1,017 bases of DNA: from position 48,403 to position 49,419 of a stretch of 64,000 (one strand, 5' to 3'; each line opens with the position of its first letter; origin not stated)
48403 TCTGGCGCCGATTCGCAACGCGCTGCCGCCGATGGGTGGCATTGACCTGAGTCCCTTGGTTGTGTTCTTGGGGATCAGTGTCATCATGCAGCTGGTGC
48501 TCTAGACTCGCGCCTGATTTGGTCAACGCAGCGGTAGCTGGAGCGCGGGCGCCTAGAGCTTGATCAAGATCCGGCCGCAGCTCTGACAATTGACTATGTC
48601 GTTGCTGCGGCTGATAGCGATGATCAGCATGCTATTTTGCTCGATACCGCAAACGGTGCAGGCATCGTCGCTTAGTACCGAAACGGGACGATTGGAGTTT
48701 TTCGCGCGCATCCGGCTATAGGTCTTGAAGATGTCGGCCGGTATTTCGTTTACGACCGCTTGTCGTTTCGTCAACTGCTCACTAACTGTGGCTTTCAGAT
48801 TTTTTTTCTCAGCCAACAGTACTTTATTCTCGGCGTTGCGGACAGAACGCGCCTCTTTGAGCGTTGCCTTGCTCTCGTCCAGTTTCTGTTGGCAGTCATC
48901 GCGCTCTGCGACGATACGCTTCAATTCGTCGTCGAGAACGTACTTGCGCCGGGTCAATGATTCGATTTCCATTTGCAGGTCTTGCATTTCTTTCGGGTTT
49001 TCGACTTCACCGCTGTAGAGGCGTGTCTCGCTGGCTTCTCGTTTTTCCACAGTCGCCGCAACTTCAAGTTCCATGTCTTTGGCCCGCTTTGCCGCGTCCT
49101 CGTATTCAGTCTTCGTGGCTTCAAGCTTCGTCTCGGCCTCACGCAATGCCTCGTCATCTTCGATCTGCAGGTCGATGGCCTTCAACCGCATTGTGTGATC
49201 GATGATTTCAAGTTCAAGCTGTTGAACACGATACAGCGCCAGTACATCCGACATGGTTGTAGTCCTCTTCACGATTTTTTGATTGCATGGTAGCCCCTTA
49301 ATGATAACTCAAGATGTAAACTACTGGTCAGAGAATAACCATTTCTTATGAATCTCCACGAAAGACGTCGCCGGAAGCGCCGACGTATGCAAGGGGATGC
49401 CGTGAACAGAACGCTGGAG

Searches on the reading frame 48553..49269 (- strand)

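Call 93: search_protein_families(library=pfam, max_evalue=0.001, proteins=[window:48553-49269:-])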
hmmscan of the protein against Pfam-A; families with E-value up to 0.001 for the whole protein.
window:48553-49269:- (238 aa): 3 families
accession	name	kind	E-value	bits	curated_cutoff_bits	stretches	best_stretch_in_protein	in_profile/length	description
PF24481.2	CT398_CC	-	8.9e-18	65.2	27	1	37-191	25-179/180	CT398-like coiled coil hairpin domain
PF02591.20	Zn_ribbon_9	-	5.7e-08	33.2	29.1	1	203-235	1-33/33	C4-type zinc ribbon domain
PF10186.14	ATG14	-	0.0004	20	33.2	1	48-188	20-153/347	Vacuolar sorting 38 and autophagy-related subunit 14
